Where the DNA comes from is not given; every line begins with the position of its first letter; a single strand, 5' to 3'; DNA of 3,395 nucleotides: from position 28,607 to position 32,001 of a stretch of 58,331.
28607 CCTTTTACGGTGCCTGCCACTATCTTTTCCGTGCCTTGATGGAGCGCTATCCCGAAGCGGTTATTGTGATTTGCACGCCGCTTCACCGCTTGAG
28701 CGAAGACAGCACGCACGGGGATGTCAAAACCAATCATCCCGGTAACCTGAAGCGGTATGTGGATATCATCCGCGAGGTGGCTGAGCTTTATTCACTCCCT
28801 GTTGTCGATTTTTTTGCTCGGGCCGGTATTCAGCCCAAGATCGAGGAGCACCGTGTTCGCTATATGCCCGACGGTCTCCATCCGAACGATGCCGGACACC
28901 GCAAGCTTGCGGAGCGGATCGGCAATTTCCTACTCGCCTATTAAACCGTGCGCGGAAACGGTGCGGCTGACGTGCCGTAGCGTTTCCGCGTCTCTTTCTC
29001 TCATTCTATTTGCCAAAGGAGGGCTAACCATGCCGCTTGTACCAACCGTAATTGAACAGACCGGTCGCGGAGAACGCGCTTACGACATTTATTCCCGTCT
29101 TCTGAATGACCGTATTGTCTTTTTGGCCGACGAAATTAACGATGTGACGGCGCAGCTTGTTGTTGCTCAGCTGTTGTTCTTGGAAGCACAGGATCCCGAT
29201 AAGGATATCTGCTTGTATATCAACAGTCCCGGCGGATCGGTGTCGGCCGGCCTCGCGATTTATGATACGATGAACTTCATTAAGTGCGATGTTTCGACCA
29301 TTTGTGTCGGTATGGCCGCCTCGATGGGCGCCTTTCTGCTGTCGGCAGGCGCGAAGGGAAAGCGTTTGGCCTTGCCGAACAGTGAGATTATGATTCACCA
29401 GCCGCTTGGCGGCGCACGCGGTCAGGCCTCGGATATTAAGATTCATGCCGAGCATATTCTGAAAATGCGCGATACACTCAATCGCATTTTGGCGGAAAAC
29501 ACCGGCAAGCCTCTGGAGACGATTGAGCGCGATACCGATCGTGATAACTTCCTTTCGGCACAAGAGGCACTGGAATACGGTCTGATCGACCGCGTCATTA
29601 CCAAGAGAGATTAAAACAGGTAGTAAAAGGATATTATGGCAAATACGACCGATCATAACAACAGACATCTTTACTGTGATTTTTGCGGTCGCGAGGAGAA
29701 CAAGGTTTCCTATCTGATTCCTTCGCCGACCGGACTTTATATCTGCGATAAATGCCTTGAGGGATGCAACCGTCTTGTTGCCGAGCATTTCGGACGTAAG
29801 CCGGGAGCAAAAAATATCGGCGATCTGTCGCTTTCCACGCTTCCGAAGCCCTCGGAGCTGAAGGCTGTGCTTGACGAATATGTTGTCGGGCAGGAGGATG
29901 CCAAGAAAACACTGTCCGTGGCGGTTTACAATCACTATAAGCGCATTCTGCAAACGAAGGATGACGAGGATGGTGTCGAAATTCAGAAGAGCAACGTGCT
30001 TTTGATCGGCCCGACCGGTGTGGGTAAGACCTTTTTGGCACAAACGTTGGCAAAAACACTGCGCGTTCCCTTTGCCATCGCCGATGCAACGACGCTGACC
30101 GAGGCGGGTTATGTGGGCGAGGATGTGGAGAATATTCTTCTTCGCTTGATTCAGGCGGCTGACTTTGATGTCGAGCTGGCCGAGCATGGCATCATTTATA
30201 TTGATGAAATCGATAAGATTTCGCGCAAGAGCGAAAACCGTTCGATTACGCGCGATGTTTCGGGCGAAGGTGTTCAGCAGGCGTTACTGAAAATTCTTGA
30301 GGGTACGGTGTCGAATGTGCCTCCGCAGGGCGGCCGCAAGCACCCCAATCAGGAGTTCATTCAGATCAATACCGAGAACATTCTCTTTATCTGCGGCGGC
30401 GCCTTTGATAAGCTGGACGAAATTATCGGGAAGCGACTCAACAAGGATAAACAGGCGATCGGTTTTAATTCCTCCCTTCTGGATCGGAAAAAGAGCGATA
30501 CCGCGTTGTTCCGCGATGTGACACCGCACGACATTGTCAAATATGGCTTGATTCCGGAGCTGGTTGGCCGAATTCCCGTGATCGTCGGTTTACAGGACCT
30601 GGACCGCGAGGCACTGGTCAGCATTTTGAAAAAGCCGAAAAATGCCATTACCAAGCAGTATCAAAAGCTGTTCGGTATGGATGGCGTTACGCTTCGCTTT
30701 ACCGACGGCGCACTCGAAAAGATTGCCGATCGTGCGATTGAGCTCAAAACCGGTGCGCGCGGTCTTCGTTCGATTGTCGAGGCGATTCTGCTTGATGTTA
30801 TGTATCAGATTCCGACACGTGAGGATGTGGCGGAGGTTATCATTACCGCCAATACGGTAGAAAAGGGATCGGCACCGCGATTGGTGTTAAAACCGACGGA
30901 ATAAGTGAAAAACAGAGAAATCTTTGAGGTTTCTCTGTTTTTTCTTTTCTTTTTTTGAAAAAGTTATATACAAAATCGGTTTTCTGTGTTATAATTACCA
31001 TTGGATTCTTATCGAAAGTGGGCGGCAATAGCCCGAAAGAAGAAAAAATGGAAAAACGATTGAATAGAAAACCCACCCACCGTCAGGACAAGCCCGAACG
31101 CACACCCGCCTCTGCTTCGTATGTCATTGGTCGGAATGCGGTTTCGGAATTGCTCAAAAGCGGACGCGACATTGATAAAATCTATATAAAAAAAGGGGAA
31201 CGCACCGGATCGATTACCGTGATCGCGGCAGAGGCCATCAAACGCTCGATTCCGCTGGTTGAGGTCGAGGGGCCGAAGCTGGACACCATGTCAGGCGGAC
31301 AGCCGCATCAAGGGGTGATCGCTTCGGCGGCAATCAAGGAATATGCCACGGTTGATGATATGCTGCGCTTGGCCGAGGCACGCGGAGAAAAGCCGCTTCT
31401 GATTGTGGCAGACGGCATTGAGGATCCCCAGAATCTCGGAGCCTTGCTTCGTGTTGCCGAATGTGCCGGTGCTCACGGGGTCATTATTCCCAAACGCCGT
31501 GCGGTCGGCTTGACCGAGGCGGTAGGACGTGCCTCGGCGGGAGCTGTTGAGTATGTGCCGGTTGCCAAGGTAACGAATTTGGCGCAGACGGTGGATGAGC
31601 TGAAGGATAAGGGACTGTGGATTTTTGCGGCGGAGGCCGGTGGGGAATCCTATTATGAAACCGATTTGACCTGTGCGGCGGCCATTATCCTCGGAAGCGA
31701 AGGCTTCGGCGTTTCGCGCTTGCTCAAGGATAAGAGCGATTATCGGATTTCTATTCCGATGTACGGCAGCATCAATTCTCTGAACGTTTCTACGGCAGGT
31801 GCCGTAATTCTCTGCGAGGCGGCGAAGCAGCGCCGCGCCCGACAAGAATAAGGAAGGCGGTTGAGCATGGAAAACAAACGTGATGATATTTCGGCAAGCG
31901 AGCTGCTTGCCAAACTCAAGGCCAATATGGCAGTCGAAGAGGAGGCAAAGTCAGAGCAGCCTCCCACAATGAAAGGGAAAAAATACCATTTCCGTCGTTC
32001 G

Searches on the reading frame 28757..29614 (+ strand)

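Call 78: search_protein_families(library=pfam, proteins=[window:28757-29614:+], max_evalue=0.0001)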
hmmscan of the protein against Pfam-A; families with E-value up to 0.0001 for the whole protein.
window:28757-29614:+ (285 aa): 1 family
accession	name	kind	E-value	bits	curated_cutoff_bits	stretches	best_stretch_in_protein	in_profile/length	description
PF00574.28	CLP_protease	-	1.1e-87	293.1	20.2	1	104-283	2-181/182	Clp protease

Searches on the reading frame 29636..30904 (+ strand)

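Call 49: search_protein_families(library=pfam, proteins=[window:29636-30904:+], max_evalue=0.0001)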
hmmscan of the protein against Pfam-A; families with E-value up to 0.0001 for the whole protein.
window:29636-30904:+ (422 aa): 10 families
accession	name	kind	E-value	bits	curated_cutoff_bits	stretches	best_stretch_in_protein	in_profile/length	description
PF07724.20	AAA_2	-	1e-33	117.1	27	1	118-316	3-166/166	AAA domain (Cdc48 subfamily)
PF00004.35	AAA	-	5.5e-17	62.9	21.2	1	121-267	1-122/131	ATPase family associated with various cellular activities (AAA)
PF06689.19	zf-C4_ClpX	-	1.1e-12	48.1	27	1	13-50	2-39/39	ClpX C4-type zinc finger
PF10431.15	ClpB_D2-small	-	5.2e-12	46.1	21.9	1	322-400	1-75/81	C-terminal, D2-small domain, of ClpB protein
PF05496.18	RuvB_N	-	1.3e-07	31.9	27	1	78-200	5-101/159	Holliday junction DNA helicase RuvB P-loop domain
PF07728.20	AAA_5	-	4.3e-07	30.5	22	1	120-198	1-81/139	AAA domain (dynein-related subfamily)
PF00493.29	MCM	-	1.6e-06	27.9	23.3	1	76-200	19-138/224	MCM P-loop domain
PF13401.12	AAA_22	-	1.6e-05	25.7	27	0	118-168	5-58/130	AAA domain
PF01078.27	Mg_chelatase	-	2.8e-05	24.1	20.3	0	119-142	23-46/207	Magnesium chelatase, subunit ChlI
PF14532.12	Sigma54_activ_2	-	7.7e-05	23.4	25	0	114-199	17-85/138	Sigma-54 interaction domain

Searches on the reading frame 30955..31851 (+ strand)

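Call 49: search_protein_families(library=pfam, proteins=[window:30955-31851:+], max_evalue=0.0001)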
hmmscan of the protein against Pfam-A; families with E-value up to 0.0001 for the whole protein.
window:30955-31851:+ (298 aa): 2 families
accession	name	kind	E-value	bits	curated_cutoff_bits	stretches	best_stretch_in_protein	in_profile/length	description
PF00588.24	SpoU_methylase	-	7.5e-42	143.2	29.7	1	148-286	2-141/142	SpoU rRNA Methylase family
PF08032.17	SpoU_sub_bind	-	1.2e-17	64.4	22.8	1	56-130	1-75/76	RNA 2'-O ribose methyltransferase substrate binding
